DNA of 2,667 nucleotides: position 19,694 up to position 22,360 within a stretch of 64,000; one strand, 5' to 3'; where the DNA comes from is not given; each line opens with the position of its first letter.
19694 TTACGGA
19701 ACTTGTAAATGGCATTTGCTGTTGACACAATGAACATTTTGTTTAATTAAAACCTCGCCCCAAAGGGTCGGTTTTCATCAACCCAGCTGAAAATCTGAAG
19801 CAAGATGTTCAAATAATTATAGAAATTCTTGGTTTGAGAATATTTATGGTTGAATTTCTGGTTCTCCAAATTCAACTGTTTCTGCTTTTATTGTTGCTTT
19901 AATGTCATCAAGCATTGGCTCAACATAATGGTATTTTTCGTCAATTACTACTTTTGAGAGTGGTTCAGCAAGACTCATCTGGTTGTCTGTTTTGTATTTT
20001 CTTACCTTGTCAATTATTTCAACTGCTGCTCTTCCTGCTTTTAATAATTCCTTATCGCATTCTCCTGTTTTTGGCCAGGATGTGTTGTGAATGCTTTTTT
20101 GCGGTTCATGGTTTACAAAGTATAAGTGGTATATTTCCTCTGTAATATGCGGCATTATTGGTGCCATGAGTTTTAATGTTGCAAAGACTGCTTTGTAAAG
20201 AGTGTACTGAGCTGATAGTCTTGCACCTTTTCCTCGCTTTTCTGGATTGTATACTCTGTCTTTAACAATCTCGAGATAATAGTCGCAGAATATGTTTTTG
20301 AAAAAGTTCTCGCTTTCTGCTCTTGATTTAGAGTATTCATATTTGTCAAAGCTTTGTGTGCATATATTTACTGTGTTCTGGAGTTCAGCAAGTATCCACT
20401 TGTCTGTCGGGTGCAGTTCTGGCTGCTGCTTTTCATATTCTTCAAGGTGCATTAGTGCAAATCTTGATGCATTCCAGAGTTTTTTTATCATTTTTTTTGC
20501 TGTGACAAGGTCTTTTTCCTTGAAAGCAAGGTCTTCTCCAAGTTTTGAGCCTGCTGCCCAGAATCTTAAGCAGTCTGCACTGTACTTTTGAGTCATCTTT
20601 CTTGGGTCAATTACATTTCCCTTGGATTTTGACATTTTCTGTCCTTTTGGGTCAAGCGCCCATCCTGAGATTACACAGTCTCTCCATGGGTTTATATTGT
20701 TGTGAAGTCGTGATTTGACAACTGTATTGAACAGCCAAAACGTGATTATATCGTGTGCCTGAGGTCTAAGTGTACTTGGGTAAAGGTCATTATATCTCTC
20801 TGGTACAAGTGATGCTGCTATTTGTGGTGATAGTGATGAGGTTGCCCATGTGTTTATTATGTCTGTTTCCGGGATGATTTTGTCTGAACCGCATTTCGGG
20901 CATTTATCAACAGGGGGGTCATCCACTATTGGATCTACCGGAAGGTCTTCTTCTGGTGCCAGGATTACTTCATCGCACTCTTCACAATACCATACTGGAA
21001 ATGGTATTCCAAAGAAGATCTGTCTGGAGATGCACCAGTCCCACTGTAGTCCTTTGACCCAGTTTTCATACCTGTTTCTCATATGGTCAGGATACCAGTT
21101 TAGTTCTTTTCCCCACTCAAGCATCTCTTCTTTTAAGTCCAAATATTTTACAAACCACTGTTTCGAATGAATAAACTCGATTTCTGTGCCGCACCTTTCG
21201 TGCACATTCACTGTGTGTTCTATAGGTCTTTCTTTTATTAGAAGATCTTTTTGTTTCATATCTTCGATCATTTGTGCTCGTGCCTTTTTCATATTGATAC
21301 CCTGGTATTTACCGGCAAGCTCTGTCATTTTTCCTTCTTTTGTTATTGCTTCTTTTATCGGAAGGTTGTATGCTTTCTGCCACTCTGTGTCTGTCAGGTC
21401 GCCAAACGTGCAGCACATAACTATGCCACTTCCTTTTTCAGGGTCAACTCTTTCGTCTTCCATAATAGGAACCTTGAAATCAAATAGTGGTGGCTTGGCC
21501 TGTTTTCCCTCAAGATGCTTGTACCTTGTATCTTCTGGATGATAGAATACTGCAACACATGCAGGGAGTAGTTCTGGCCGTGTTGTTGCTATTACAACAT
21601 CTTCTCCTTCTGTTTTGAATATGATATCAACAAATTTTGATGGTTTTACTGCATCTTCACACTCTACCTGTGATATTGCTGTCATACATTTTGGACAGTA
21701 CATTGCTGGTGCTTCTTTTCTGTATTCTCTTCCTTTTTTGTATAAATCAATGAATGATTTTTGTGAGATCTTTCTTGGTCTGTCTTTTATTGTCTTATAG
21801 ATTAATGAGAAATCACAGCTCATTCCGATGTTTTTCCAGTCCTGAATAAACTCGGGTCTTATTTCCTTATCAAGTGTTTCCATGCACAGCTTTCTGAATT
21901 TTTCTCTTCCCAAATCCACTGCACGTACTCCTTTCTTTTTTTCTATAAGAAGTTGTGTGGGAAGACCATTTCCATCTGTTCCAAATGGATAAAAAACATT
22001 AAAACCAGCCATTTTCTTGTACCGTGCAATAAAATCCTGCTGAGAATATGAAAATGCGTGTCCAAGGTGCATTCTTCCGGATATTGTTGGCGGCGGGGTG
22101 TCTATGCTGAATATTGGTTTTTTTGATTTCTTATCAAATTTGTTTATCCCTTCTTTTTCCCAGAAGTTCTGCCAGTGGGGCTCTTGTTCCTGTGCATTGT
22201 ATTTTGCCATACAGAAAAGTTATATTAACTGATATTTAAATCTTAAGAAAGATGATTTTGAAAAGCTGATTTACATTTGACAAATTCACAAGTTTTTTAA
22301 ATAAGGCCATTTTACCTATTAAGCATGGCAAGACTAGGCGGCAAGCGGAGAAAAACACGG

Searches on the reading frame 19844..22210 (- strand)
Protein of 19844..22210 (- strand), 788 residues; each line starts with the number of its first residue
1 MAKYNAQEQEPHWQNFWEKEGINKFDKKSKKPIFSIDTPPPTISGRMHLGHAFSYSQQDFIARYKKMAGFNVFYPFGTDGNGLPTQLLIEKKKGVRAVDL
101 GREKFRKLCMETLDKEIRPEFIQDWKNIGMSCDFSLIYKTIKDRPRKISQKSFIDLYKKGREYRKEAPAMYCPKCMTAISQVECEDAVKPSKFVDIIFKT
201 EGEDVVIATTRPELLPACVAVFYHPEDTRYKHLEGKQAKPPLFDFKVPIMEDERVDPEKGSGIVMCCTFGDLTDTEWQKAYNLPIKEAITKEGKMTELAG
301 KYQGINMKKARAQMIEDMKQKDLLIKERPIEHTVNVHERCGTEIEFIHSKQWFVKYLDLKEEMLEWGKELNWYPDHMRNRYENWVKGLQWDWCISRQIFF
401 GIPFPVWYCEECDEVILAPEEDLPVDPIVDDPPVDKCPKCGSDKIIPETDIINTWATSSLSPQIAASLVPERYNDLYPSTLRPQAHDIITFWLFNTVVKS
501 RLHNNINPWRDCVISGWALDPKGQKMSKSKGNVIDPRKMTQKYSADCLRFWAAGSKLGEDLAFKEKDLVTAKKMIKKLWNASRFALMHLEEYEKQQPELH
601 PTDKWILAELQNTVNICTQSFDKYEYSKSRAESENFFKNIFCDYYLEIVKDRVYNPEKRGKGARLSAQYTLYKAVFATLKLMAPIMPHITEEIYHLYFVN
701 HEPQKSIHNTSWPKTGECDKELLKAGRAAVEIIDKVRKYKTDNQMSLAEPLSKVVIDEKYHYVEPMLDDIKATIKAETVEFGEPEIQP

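Call 30: search_protein_families(library=pfam, proteins=[window:19844-22210:-], max_evalue=0.00001)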
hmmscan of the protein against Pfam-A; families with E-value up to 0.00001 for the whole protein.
window:19844-22210:- (788 aa): 4 families
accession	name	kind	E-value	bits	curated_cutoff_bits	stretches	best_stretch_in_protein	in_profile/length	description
PF00133.28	tRNA-synt_1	-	6.3e-83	279.3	22.7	1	13-563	2-413/414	tRNA synthetases class I (I, L, M and V)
PF08264.19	Anticodon_1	-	1e-36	126.5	25.1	1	603-754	1-147/148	Anticodon-binding domain of tRNA ligase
PF09334.17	tRNA-synt_1g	-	1.4e-26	93.6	20.1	2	36-179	3-130/391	tRNA synthetases class I (M)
PF01406.26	tRNA-synt_1e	-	1.1e-07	32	27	0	521-572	249-300/301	tRNA synthetases class I (C) catalytic domain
